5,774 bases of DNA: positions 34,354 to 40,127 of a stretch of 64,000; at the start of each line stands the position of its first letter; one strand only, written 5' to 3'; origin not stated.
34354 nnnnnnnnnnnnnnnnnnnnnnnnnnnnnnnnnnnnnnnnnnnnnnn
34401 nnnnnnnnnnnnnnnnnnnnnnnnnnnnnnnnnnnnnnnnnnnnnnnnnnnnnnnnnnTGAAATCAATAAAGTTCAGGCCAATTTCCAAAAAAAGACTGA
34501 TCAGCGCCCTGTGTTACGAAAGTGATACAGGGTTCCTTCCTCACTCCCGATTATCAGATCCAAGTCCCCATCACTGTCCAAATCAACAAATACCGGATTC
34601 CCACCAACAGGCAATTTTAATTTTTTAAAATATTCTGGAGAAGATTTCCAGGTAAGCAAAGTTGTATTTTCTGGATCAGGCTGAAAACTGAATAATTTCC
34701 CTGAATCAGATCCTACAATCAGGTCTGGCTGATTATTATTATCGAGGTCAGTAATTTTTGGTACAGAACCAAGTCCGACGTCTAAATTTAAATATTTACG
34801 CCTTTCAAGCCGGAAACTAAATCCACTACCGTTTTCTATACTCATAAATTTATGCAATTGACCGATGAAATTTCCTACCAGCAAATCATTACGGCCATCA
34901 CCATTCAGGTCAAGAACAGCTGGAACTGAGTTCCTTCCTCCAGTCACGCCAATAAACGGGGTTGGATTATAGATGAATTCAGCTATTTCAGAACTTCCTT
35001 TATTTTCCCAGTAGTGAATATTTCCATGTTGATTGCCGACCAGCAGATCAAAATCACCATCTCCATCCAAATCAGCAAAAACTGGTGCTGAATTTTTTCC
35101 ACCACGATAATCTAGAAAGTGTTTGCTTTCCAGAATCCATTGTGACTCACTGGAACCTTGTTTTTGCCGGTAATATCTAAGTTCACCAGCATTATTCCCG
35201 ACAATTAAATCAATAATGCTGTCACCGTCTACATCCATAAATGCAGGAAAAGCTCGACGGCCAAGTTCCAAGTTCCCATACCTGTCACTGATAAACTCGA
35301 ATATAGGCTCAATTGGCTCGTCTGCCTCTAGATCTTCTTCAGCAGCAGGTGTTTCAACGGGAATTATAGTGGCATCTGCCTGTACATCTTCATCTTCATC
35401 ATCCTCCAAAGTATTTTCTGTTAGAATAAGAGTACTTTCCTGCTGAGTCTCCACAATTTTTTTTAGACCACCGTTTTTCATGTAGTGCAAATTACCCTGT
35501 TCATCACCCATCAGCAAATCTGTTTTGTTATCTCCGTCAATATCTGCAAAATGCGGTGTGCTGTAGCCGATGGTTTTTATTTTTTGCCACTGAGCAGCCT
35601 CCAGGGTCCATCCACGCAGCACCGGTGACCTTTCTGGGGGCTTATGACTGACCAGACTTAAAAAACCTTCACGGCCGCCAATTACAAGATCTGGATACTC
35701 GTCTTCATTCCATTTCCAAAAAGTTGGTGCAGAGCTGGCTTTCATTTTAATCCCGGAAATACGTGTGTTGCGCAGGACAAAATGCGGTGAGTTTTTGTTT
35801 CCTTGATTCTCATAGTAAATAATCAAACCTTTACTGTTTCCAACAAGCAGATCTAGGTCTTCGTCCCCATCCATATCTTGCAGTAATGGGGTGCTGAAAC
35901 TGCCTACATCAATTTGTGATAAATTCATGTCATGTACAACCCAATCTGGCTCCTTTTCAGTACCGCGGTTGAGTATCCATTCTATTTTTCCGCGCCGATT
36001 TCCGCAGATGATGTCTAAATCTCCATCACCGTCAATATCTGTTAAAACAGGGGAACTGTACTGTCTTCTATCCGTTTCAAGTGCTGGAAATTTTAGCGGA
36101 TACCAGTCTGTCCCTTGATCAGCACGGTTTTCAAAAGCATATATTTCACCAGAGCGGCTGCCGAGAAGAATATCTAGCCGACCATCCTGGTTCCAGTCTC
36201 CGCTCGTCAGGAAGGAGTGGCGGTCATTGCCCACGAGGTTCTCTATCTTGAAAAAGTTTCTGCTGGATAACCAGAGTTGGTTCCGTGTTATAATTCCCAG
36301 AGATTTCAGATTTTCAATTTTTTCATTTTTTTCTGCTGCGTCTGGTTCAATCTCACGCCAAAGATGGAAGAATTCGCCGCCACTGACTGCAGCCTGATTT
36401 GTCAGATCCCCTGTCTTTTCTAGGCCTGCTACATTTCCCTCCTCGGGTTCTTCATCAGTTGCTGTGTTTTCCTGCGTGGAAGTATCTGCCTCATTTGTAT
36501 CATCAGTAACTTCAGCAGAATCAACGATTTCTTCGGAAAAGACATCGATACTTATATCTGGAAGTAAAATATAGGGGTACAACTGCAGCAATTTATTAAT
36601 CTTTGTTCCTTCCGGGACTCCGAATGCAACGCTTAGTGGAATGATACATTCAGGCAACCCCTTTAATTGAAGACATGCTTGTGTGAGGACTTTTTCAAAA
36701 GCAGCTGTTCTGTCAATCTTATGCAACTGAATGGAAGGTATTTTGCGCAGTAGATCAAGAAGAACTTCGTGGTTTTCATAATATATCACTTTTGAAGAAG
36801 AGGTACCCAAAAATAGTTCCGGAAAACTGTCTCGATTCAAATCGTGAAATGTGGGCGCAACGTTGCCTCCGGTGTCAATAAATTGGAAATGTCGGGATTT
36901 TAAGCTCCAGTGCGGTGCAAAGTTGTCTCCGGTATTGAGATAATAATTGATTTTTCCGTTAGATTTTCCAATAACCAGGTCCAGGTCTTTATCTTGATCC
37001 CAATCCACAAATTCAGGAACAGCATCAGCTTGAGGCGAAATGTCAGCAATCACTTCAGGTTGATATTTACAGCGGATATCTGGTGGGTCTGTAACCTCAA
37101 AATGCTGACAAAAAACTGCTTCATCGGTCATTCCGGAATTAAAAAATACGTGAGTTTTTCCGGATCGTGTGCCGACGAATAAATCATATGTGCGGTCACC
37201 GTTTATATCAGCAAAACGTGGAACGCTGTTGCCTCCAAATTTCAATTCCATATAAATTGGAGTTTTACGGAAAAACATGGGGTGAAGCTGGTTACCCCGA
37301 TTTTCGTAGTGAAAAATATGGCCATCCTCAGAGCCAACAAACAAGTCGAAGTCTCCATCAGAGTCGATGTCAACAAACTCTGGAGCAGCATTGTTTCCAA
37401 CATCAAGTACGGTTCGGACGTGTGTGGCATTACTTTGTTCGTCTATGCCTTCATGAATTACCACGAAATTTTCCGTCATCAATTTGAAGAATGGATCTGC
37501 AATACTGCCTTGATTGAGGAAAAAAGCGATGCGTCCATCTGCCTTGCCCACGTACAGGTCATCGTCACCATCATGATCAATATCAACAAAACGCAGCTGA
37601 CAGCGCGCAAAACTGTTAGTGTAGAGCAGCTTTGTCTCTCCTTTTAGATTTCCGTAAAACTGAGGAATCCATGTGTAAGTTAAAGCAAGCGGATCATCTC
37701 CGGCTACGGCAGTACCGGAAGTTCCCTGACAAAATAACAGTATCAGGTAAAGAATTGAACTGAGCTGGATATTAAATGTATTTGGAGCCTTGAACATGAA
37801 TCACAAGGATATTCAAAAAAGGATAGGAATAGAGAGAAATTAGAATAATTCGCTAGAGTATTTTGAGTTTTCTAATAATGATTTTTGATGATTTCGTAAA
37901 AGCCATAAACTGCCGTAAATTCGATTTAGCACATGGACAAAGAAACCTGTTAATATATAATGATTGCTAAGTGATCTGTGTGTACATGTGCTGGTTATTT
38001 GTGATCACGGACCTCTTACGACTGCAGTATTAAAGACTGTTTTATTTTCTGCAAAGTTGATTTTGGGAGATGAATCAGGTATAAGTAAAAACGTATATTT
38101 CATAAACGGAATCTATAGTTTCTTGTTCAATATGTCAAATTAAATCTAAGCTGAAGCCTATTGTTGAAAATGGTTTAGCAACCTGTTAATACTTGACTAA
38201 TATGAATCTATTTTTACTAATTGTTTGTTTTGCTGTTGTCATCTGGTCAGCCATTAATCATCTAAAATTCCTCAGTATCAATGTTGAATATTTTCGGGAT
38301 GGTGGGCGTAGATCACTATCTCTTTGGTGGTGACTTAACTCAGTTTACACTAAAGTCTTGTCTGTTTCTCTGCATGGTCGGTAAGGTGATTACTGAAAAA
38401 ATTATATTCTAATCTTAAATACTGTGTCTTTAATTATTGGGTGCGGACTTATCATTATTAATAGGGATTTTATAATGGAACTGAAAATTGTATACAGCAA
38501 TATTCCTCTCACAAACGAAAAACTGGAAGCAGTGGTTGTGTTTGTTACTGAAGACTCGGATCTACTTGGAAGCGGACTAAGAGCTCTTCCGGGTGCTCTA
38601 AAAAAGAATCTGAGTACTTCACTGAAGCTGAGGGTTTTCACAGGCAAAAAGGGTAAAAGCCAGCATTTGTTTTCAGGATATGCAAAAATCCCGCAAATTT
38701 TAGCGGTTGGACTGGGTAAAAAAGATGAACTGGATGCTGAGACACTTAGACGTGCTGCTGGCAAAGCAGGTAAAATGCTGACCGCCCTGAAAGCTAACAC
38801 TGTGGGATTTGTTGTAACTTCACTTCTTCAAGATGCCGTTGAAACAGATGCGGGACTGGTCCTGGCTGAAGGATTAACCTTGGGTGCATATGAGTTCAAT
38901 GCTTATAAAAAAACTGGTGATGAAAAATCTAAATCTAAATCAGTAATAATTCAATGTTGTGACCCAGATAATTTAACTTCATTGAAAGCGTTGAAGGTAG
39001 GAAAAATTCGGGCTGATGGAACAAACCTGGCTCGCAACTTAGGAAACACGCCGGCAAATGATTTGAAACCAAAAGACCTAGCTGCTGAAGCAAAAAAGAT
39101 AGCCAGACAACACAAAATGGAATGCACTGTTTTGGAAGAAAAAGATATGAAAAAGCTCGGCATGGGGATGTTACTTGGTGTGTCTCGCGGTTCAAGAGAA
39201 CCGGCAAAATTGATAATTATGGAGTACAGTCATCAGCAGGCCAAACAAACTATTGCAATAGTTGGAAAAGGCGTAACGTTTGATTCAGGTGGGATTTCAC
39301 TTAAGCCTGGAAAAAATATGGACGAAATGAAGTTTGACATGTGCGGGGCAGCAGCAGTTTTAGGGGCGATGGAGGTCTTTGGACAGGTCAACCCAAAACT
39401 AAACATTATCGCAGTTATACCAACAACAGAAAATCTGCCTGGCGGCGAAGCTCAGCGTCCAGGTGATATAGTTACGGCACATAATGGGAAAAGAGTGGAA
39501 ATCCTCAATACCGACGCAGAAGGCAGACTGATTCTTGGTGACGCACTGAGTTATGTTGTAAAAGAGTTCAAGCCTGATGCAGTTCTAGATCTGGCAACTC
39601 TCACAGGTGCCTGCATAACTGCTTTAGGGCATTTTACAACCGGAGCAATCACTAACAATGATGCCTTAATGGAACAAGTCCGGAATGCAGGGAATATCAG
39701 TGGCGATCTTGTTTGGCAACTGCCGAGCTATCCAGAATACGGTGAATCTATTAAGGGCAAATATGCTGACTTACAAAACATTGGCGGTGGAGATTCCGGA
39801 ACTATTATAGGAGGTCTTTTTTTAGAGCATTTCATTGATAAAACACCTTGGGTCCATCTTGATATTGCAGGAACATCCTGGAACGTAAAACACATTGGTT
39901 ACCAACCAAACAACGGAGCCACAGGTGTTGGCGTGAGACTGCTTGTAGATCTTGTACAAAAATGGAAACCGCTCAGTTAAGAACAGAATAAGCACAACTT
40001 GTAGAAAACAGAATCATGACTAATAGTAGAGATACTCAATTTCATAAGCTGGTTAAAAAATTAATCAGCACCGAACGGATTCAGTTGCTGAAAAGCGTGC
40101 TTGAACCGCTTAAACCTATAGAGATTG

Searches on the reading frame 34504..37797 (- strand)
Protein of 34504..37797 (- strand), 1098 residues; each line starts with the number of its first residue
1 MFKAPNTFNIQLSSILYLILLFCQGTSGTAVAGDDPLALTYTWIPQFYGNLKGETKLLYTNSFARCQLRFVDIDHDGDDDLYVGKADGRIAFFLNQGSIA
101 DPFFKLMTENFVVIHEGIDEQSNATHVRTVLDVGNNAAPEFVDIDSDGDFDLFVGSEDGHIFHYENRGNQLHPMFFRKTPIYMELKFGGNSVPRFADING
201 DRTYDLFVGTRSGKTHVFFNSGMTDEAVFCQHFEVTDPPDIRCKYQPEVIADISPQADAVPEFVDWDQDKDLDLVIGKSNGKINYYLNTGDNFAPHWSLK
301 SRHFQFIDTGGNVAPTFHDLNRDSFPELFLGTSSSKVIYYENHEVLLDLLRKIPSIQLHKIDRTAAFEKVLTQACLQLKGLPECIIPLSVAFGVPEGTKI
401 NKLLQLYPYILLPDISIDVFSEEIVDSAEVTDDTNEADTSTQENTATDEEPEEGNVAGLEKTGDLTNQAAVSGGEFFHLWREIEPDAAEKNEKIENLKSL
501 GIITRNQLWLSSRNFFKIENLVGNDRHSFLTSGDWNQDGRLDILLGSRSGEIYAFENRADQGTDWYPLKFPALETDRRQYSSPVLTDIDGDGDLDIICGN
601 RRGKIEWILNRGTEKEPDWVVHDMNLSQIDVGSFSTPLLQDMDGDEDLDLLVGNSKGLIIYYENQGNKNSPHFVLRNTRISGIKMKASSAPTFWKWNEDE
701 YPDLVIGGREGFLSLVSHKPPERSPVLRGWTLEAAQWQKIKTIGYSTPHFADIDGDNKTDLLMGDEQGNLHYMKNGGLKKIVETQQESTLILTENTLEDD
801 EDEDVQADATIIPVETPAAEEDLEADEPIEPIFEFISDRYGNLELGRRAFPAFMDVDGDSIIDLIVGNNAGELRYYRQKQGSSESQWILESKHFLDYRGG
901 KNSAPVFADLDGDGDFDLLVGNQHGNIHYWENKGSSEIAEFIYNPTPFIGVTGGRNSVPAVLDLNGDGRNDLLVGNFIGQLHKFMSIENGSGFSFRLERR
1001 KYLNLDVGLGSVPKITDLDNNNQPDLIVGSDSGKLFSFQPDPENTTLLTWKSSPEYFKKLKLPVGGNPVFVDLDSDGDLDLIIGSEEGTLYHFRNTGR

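Call 56: search_protein_families(library=pfam, proteins=[window:34504-37797:-], max_evalue=0.001)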
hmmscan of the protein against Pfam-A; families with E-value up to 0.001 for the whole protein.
window:34504-37797:- (1098 aa): 5 families
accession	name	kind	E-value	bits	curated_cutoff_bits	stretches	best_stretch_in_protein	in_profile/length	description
PF13517.12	FG-GAP_3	-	3.5e-59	197.7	26.9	7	534-597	1-60/61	FG-GAP-like repeat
PF01839.29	FG-GAP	-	3.8e-36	122.8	22.1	2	903-926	3-26/37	FG-GAP repeat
PF14783.12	BBS2_Mid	-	8.2e-21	74.6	27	0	141-166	4-29/108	Ciliary BBSome complex subunit 2, middle region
PF23743.1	Beta-prop_BBS7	-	1.8e-14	54.2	27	0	589-668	180-255/299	BBS7 beta-propeller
PF20067.5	SSL_N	-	0.00013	22.2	18.9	0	130-162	14-44/46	Strictosidine synthase-like, N-terminal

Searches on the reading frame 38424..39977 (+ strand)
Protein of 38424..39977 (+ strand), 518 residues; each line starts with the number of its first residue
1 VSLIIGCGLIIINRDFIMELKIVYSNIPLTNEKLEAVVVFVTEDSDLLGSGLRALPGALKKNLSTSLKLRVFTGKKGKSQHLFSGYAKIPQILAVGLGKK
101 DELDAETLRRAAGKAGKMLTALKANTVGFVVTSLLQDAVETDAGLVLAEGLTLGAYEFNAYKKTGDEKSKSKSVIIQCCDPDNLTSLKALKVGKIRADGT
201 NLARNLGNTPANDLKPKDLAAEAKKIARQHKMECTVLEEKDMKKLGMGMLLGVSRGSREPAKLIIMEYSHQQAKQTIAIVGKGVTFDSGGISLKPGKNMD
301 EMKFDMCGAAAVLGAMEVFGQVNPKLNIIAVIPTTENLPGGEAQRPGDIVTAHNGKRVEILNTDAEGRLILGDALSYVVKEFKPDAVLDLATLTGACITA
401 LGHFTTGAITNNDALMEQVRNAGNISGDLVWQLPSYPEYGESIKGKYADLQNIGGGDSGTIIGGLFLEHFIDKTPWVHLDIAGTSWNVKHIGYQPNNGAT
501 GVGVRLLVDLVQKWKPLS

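Call 56: search_protein_families(library=pfam, proteins=[window:38424-39977:+], max_evalue=0.001)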
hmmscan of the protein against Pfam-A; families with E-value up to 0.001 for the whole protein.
window:38424-39977:+ (518 aa): 2 families
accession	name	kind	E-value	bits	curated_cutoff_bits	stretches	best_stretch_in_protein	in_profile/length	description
PF00883.26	Peptidase_M17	-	7.7e-123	410.1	25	1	201-508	1-310/310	Cytosol aminopeptidase family, catalytic domain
PF02789.23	Peptidase_M17_N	-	4.7e-23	81.9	23.4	1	38-163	1-127/129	Cytosol aminopeptidase family, N-terminal domain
